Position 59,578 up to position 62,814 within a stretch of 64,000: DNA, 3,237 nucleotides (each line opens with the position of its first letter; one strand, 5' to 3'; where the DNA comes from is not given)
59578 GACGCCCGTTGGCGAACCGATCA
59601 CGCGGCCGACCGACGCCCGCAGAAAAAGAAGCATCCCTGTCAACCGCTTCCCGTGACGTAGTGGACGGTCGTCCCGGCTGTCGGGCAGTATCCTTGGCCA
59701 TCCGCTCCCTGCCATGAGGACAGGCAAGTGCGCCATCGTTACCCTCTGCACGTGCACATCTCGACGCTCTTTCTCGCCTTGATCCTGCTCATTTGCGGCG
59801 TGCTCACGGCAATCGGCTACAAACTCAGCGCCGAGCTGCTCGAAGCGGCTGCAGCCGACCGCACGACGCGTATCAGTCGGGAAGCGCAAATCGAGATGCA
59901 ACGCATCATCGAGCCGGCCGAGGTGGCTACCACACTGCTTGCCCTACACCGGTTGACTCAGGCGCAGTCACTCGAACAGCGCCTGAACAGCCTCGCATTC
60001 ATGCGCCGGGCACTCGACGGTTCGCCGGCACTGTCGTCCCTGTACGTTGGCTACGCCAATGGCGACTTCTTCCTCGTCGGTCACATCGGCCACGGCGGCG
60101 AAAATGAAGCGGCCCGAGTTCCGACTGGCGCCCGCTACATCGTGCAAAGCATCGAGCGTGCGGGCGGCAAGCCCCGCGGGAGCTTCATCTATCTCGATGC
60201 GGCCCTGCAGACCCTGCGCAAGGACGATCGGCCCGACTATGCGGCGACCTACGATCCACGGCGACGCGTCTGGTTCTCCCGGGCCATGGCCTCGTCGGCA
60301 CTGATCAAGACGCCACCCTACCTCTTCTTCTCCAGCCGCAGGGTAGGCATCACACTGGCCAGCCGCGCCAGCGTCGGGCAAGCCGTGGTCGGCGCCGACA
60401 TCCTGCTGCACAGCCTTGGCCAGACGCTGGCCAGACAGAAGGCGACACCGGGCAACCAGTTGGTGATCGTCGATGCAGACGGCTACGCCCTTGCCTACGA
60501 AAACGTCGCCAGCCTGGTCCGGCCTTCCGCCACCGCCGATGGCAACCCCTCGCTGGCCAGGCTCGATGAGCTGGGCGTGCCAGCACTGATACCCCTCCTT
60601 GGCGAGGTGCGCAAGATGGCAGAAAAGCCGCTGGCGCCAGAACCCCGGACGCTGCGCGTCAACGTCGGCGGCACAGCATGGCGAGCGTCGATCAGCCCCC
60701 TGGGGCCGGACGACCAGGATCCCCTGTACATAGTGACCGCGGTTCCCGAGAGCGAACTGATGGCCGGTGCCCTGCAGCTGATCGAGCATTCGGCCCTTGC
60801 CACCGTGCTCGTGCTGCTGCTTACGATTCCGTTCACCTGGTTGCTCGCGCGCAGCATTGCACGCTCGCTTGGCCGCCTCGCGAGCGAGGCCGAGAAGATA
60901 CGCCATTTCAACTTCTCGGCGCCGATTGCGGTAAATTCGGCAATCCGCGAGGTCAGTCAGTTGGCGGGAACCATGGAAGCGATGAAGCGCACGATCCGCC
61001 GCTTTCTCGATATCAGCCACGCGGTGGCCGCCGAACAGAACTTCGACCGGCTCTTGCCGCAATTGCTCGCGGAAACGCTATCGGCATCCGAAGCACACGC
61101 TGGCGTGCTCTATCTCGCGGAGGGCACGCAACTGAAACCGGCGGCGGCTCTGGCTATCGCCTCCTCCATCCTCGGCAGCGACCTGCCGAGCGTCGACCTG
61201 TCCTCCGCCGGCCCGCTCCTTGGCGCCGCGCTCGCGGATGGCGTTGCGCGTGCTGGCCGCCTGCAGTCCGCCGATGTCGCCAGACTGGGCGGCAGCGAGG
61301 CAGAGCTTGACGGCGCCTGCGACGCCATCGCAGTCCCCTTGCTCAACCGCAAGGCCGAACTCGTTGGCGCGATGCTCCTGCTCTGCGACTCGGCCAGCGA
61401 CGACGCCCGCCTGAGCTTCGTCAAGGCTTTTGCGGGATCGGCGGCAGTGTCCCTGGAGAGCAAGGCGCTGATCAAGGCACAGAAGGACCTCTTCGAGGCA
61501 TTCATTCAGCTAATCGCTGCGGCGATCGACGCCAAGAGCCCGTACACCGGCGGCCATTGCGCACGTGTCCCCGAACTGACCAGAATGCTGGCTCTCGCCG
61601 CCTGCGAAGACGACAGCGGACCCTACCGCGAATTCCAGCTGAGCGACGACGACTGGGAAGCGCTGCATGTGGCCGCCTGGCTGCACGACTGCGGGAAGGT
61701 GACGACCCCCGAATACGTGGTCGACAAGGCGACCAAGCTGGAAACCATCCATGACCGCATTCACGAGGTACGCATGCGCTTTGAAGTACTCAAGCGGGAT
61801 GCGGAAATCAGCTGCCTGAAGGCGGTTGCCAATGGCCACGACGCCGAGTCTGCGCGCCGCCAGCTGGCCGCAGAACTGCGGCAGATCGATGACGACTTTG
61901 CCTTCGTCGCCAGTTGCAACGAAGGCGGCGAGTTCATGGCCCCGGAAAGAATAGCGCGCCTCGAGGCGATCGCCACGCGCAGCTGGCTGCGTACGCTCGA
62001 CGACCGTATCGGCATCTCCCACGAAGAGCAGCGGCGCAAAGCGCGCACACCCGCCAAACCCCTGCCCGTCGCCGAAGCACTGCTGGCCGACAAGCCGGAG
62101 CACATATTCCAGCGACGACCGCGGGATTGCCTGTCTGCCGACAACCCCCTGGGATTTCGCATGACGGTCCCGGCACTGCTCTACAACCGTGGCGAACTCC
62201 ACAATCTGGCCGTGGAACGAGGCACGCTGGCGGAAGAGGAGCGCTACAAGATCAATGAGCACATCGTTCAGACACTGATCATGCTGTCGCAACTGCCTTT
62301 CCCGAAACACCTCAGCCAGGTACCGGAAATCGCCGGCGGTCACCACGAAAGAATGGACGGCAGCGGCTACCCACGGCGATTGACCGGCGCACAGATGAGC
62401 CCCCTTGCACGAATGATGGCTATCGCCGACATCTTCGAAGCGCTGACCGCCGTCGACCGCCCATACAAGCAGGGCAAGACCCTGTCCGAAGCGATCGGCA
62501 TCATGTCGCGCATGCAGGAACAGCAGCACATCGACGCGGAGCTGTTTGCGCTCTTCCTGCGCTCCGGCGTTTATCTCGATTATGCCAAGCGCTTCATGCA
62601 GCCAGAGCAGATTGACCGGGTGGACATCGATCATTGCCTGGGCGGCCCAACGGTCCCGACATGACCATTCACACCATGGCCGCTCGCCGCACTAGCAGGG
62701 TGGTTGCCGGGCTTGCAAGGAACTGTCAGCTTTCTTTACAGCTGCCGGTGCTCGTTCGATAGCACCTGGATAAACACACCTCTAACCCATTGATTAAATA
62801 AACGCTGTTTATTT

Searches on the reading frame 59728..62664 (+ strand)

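Call 102: search_protein_families(library=pfam, proteins=[window:59728-62664:+], max_evalue=0.000001)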
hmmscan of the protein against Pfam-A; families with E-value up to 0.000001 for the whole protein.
window:59728-62664:+ (978 aa): 2 families
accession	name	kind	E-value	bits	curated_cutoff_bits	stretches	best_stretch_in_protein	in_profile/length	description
PF13487.12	HD_5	-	1.4e-49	168.6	27.2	1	781-939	2-170/170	HD domain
PF01966.28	HD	-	3.9e-11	43.7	22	0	609-717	3-104/116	HD domain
